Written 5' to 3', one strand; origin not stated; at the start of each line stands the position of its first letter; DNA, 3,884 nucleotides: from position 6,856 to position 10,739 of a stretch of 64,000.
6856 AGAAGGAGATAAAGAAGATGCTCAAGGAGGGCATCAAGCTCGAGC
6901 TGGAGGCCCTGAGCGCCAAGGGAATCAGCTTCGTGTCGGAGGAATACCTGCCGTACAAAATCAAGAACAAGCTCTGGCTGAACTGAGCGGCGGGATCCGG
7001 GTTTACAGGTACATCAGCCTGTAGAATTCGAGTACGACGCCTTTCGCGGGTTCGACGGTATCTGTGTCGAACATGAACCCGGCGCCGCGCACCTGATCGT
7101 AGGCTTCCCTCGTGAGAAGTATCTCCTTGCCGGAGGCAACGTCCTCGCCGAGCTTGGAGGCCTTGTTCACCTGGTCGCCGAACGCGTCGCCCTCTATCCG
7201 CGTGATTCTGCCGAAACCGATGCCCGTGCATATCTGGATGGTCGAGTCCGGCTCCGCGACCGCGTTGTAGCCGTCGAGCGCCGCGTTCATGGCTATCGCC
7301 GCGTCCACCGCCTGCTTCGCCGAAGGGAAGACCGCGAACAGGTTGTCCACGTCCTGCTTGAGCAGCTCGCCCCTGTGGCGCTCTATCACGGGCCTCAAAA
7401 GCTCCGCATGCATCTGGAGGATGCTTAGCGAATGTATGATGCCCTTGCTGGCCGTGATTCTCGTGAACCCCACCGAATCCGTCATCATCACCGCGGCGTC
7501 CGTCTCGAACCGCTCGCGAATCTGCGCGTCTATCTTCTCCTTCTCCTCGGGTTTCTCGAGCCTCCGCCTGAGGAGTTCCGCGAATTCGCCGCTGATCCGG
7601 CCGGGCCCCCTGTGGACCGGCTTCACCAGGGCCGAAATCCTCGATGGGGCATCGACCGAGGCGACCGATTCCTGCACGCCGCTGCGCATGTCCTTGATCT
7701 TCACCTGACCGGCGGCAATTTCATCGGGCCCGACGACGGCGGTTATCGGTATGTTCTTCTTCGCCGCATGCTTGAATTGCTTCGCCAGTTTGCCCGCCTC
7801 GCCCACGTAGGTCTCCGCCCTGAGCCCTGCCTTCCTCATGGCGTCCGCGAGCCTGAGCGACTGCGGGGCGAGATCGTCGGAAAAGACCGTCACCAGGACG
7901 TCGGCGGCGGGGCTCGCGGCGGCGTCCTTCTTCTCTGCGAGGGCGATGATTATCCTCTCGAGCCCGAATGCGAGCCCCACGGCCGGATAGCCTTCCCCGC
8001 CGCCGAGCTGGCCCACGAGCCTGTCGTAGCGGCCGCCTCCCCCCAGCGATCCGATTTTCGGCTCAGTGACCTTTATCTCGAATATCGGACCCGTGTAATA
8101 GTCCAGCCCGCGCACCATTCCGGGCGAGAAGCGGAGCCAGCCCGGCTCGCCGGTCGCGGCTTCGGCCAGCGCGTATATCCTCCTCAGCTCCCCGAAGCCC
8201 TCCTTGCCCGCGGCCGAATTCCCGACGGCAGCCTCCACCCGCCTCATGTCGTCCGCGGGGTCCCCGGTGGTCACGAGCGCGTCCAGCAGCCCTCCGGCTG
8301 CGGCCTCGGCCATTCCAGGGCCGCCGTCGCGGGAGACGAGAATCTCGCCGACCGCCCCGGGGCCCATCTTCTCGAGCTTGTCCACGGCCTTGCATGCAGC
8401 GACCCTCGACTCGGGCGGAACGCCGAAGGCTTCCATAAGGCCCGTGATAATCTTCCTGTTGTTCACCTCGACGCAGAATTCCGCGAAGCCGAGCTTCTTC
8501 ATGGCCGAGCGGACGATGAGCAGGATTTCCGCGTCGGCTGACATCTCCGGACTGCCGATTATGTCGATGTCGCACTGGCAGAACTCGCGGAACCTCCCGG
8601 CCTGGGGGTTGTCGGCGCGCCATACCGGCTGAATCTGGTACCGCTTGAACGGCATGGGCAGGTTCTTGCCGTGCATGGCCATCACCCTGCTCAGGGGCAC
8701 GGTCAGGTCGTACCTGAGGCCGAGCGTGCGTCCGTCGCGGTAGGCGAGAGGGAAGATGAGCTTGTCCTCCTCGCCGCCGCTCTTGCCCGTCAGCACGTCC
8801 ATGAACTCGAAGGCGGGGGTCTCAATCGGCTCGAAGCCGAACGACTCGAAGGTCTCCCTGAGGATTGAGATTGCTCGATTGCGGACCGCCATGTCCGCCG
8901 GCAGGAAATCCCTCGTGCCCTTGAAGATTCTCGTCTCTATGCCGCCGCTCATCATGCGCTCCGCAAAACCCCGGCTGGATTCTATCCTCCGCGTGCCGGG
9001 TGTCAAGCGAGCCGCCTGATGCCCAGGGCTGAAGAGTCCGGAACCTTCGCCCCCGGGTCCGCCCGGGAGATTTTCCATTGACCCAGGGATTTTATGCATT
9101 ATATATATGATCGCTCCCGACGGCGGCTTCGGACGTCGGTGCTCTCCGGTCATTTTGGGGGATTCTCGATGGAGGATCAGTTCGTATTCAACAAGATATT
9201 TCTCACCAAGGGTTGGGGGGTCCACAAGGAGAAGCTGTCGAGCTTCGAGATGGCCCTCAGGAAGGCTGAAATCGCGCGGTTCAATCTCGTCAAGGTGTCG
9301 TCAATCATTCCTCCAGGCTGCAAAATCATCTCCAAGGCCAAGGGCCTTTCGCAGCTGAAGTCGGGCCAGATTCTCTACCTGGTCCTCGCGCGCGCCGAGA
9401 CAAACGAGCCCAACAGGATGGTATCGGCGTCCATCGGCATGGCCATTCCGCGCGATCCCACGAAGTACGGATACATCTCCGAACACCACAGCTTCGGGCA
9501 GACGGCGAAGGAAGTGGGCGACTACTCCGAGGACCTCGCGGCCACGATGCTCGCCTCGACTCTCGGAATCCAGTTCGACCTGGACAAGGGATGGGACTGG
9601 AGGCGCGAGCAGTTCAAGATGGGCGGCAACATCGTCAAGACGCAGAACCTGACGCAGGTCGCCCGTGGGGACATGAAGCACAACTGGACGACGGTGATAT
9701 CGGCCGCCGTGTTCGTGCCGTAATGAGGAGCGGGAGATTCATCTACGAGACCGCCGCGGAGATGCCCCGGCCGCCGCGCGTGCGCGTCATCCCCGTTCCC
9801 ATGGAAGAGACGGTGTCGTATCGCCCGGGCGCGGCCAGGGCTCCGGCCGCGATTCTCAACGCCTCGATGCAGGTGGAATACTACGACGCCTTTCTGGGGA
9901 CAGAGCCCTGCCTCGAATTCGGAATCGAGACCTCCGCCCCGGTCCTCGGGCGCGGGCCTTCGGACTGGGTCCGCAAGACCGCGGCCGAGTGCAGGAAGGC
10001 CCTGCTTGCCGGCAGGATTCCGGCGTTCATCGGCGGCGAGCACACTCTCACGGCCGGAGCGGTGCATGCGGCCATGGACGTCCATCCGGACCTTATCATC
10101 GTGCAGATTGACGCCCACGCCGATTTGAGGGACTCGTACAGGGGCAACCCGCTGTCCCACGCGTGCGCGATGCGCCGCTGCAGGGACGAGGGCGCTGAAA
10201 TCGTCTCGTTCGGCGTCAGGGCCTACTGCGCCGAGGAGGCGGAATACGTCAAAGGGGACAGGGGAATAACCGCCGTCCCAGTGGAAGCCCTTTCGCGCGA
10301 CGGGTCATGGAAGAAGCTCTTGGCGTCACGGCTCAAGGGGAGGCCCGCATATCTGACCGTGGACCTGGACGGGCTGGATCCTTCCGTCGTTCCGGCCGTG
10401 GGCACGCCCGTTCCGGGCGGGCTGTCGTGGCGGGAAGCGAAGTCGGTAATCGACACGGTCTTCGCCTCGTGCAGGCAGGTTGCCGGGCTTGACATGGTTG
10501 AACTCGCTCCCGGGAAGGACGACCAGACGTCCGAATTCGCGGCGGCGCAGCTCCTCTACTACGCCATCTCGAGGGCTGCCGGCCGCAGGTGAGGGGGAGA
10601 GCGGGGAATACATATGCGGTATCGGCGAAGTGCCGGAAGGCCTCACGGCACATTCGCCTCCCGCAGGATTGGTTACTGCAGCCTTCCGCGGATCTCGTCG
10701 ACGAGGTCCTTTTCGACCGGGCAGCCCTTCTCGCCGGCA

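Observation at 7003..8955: Histidyl-tRNA synthetase fused in frame to a class III nucleotidyl cyclase domain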

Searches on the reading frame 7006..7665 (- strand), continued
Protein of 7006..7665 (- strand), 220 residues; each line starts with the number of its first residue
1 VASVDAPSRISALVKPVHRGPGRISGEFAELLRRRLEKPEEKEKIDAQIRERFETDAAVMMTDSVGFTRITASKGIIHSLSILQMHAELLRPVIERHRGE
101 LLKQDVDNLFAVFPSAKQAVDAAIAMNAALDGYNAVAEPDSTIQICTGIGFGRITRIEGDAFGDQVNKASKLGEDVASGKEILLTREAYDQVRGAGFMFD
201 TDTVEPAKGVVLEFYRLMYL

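Call 42: predict_structure(alignment_id=A4)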
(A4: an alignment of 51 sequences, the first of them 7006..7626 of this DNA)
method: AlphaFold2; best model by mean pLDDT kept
length: 207 residues; sequences in the alignment: 51
mean_pLDDT: 94.5   pTM: 0.90
mean pLDDT of the five models: 94.5, 94.3, 94.1, 93.9, 93.8
residues with pLDDT >= 90: 192; 70-90: 5; 50-70: 5; < 50: 5
segments of 3 or more residues with pLDDT < 50: 4-6
pLDDT, mean of each block of 10 residues (from residue 1): 51 91 98 98 98 95 95 96 98 95 98 98 96 98 96 98 97 98 97 95 95
secondary structure, 60 per line:
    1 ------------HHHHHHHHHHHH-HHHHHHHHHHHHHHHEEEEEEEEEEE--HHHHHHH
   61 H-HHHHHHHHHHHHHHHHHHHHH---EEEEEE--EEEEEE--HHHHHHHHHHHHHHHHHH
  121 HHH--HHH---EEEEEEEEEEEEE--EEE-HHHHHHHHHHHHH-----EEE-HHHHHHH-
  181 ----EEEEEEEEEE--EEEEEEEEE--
elements in order: H13-24 H26-40 E41-51 H54-61 H63-83 E87-92 E95-100 H103-123 E132-144 E147-149 H151-163 E169-171 H173-179 E185-194 E197-205
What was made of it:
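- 7588..7623 (-): Junction/linker, aa 445-456 (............), 36 nt. It corresponds to the HisRS tail plus the cyclase head of relatives. AF2 pLDDT is about 51 for the first 10 residues (call 42).
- On Class III nucleotidyl cyclase (cyclase homology domain, PF00211): The AF2 model has pLDDT 94.5 and pTM 0.90 (call 42).
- The linker is 12 disordered residues with no added regulatory element (call 42).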

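Call 45: fold_search(model_id=the predicted structure, library=pdb)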
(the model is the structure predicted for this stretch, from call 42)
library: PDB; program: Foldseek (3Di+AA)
matches with E <= 10: 922; with E <= 0.001: 188
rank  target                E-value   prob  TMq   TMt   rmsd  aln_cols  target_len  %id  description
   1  4wp8_B                6.9e-14  1.00  0.71  0.87   2.0       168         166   25  Crystal structure of Adenylyl cyclase Ma1120 from Mycobacterium Avium in complex with 2'5'-DD-3'-ATP and Manganese ion (released 2015-09-02)
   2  4wp9_A                1.6e-13  1.00  0.70  0.86   2.1       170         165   26  Crystal structure of Adenylyl cyclase MA1120 from Mycobacterium Avium bound to 2'5'-DD-3'-ATP, Calcium and Magnesium i (released 2015-09-02)
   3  4wpa_B                2.0e-13  1.00  0.69  0.87   2.2       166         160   24  Crystal structure of Adenylyl cyclase Ma1120 from Mycobacterium Avium bound to Pyrophosphate and Calcium (released 2015-09-02)
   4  5d15_A                2.8e-13  1.00  0.70  0.88   1.9       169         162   25  Crystal structure of an adenylyl cyclase Ma1120 from Mycobacterium avium in complex with ATP and calcium ion (released 2016-08-10)
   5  4wp8_A                2.9e-13  1.00  0.69  0.87   2.6       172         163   24  Crystal structure of Adenylyl cyclase Ma1120 from Mycobacterium Avium in complex with 2'5'-DD-3'-ATP and Manganese ion (released 2015-09-02)
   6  5d0g_A                3.1e-13  1.00  0.69  0.87   2.0       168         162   25  Crystal structure of triple mutant (KDA to EGY) of adenylyl cyclase Ma1120 from Mycobacterium avium in complex with GT (released 2016-08-10)
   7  4wp9_B                3.3e-13  1.00  0.68  0.87   2.1       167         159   24  Crystal structure of Adenylyl cyclase MA1120 from Mycobacterium Avium bound to 2'5'-DD-3'-ATP, Calcium and Magnesium i (released 2015-09-02)
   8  4wpa_A                3.5e-13  1.00  0.68  0.89   1.9       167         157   25  Crystal structure of Adenylyl cyclase Ma1120 from Mycobacterium Avium bound to Pyrophosphate and Calcium (released 2015-09-02)
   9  5d0e_A                4.0e-13  1.00  0.70  0.87   2.1       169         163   25  Crystal Structure of an adenylyl cyclase Ma1120-Cat in complex with GTP and calcium from Mycobacterium avium (released 2016-08-10)
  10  5d0e_B                5.4e-13  1.00  0.69  0.86   2.2       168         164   25  Crystal Structure of an adenylyl cyclase Ma1120-Cat in complex with GTP and calcium from Mycobacterium avium (released 2016-08-10)
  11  4wp3_B                8.3e-13  1.00  0.67  0.78   7.2       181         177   24  Crystal Structure of Adenylyl cyclase from Mycobacterium avium Ma1120 wild type (released 2015-09-02)
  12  4wp3_C                8.8e-13  1.00  0.66  0.73   6.9       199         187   22  Crystal Structure of Adenylyl cyclase from Mycobacterium avium Ma1120 wild type (released 2015-09-02)
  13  4wp3_F                1.4e-12  1.00  0.67  0.75   6.6       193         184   23  Crystal Structure of Adenylyl cyclase from Mycobacterium avium Ma1120 wild type (released 2015-09-02)
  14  5d0h_A                1.6e-12  1.00  0.69  0.87   1.9       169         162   25  Crystal Structure of triple mutant (KDA to EGY) of an adenylyl cyclase Ma1120 from Mycobacterium avium in complex with (released 2016-08-10)
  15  5d0g_B                1.7e-12  1.00  0.68  0.89   1.8       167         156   23  Crystal structure of triple mutant (KDA to EGY) of adenylyl cyclase Ma1120 from Mycobacterium avium in complex with GT (released 2016-08-10)
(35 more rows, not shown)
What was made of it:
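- On Class III nucleotidyl cyclase (cyclase homology domain, PF00211): All 50 listed Foldseek PDB matches are class III cyclases; the top one, Ma1120, has TM 0.87-0.89 (call 45).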

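Call 57: search_protein_families(library=padloc, proteins=[window:7006-7626:-, P0004, P0036, P0075], max_evalue=0.01)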
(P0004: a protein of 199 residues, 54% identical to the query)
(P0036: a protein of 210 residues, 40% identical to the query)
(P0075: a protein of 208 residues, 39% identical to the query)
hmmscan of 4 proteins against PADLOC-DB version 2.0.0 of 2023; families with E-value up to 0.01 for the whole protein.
window:7006-7626:- (207 aa): 1 family
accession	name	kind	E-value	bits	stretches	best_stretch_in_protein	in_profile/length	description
PDLC02367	PycC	-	8.3e-06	23.4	1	41-179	41-192/226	-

P0004 (199 aa): 1 family
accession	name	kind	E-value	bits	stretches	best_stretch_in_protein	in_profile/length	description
PDLC02367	PycC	-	0.0028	15.1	1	72-179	78-198/226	-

P0036 (210 aa): 4 families
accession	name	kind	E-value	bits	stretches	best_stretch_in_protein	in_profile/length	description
PDLC02367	PycC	-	6.9e-06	23.6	1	45-187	44-198/226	-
PDLC00765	PycC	-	1.2e-05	22.6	1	48-185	261-416/477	Pycsar cyclase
PDLC00734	PycC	-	0.0016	15.6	1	39-110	184-255/374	Pycsar cyclase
PDLC00766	PycC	-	0.0087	13.5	0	45-186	44-200/232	Pycsar cyclase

P0075 (208 aa): 1 family
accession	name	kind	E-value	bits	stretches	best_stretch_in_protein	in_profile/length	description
PDLC02367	PycC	-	0.0061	14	1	46-190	43-199/226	-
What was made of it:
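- On Pycsar cyclase (PycC) defence system: PADLOC PycC hits reach only 14-23.6 bits (call 57).
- There is weak similarity to PycC models (call 57, at most 23.6 bits).
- Tried and rejected: Defence-system (Pycsar) membership: only weak generic hits (call 57).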

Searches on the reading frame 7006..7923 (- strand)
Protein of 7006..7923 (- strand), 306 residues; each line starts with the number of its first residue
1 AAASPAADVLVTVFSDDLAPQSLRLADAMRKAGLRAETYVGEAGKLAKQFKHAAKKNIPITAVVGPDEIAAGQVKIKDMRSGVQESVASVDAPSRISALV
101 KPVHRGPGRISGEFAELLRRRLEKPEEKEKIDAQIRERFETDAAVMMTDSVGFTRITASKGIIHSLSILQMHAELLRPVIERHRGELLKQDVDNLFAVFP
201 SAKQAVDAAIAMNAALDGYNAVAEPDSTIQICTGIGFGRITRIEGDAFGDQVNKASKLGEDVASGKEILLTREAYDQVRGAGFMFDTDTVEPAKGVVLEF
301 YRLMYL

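Call 53: search_protein_representatives(protein=window:7006-7923:-)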
Query: 306 residues. Proteins with E-value up to 0.001 (for the whole library): 14988; up to 1e-10: 1474; up to 1e-30: 22. The best 150 are listed.
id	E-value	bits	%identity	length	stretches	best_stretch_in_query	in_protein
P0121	3.8e-191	649.8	100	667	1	1-306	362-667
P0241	1.2e-54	202.1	30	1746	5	111-278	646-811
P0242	4.8e-52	193.6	54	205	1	114-303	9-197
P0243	2.7e-42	161.6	29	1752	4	139-279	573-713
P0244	1.6e-40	155.7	31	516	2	100-283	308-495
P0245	2.9e-37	145.1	29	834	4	122-276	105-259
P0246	3.6e-36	141.5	44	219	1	107-280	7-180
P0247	9.5e-36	140.1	32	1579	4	137-278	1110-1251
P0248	9.7e-36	140.1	50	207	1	124-278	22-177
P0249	9.8e-36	140.1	40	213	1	112-304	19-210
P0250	4.9e-35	137.8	33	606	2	110-303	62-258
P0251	5.9e-35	137.5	45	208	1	110-274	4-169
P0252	1.7e-34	136.0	31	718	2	113-278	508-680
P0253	1.2e-33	133.2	35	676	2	108-284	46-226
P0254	1.5e-33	132.9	43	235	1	100-276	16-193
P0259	1.4e-31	126.4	29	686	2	113-277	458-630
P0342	4.6e-25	105.1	30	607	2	114-279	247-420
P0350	8.1e-25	104.3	31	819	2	146-280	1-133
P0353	9.9e-25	104.0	30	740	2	124-283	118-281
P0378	6.4e-24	101.3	32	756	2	125-284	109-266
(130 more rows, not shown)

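Call 54: search_protein_families(library=pfam, proteins=[P0250, P0252, P0253, P0259, P0342, P0353, P0378, P0245, P0350, P0244], max_evalue=0.001)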
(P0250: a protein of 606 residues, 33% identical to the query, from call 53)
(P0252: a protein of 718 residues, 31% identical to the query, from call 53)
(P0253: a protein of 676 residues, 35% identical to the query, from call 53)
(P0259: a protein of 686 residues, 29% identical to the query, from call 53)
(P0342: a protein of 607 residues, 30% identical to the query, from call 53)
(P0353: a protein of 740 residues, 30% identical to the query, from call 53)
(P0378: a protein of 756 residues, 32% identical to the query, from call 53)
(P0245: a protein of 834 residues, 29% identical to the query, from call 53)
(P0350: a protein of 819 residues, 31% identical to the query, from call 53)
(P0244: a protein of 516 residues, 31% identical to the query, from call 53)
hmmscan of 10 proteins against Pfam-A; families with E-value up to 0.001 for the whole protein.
P0250 (606 aa): 1 family
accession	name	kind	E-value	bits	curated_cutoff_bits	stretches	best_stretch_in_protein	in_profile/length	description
PF00211.25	Guanylate_cyc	-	1.2e-06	28.7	21.9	1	104-246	14-167/183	Adenylate and Guanylate cyclase catalytic domain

P0252 (718 aa): 2 families
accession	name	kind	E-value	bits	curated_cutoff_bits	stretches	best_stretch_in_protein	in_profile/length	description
PF00211.25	Guanylate_cyc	-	2e-10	41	21.9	1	540-693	11-163/183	Adenylate and Guanylate cyclase catalytic domain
PF14282.11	FlxA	-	0.00073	20.1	26.3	1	101-156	19-74/101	FlxA-like protein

P0253 (676 aa): 1 family
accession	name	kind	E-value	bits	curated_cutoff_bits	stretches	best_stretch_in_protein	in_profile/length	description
PF00211.25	Guanylate_cyc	-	5e-06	26.7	21.9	1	368-449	78-157/183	Adenylate and Guanylate cyclase catalytic domain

P0259 (686 aa): 1 family
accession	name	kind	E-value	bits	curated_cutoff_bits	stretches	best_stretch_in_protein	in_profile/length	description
PF00211.25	Guanylate_cyc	-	2.2e-07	31.1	21.9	0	272-328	94-156/183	Adenylate and Guanylate cyclase catalytic domain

P0342 (607 aa): 1 family
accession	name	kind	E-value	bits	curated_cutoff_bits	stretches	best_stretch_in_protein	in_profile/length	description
PF00211.25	Guanylate_cyc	-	5e-07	29.9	21.9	0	128-193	93-157/183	Adenylate and Guanylate cyclase catalytic domain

P0353 (740 aa): 0 families

P0378 (756 aa): 0 families

P0245 (834 aa): 2 families
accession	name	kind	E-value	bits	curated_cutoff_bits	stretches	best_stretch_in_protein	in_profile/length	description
PF00211.25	Guanylate_cyc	-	3.5e-09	37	21.9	0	130-267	13-161/183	Adenylate and Guanylate cyclase catalytic domain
PF00612.33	IQ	-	1.1e-05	25.2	20.3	1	760-780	1-21/21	IQ calmodulin-binding motif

P0350 (819 aa): 8 families
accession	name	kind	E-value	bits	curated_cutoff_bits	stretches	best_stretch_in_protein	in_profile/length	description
PF00211.25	Guanylate_cyc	-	1.5e-33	116.4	21.9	2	1-136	12-161/183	Adenylate and Guanylate cyclase catalytic domain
PF13414.12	TPR_11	-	4.3e-11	42.8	26.8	0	613-637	18-42/42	TPR repeat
PF13431.12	TPR_17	-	8.3e-10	38.6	24.4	0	578-608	2-32/34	Tetratricopeptide repeat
PF14559.12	TPR_19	-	5.6e-07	30.2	25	0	516-551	3-38/68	Tetratricopeptide repeat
PF07719.23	TPR_2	-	7.6e-07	29.2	27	0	623-654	1-32/34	Tetratricopeptide repeat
PF13181.12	TPR_8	-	1.3e-06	28.6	25.7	0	589-621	1-33/34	Tetratricopeptide repeat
PF00515.34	TPR_1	-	4.1e-05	23.6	27.8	0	623-654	1-32/34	Tetratricopeptide repeat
PF13428.12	TPR_14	-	8.1e-05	23.4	23.5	0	624-657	2-35/44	Tetratricopeptide repeat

P0244 (516 aa): 1 family
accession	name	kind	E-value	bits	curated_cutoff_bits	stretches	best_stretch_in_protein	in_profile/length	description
PF00211.25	Guanylate_cyc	-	1.4e-08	35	21.9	1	202-265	97-156/183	Adenylate and Guanylate cyclase catalytic domain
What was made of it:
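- On Recurrent (evolutionarily established) multidomain architecture HisRS+CHD: Ten of the long hits were scanned and none has an aaRS domain (call 54).
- Tried and rejected: Ten of the long hits were scanned with Pfam; they are tandem cyclase-domain, TPR or IQ proteins (call 54).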

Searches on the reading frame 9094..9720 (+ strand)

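Call 51: search_protein_families(library=pfam, proteins=[window:9094-9720:+], max_evalue=0.00001)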
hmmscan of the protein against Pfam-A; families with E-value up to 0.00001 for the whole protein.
window:9094-9720:+ (209 aa): 1 family
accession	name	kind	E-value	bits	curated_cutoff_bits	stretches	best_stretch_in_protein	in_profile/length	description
PF01862.21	PvlArgDC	-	2.1e-58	197.2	22.7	1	33-208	3-161/161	Pyruvoyl-dependent arginine decarboxylase (PvlArgDC)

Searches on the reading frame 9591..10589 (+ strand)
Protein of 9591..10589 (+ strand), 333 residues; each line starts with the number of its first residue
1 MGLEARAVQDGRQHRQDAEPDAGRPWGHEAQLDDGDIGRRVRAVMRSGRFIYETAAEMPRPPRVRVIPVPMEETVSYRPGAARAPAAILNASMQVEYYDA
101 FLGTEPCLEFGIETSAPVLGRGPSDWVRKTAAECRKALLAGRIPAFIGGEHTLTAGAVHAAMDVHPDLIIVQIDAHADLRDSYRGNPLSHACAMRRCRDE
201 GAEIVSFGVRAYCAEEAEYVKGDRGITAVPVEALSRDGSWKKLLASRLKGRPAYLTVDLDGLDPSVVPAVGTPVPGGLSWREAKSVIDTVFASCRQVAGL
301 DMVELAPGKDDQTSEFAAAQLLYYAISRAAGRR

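Call 51: search_protein_families(library=pfam, proteins=[window:9591-10589:+], max_evalue=0.00001)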
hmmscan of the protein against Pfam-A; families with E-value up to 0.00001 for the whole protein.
window:9591-10589:+ (333 aa): 1 family
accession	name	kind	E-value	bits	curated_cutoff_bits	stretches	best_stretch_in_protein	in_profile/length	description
PF00491.26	Arginase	-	3.2e-59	201.1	22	1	64-325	3-277/280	Arginase family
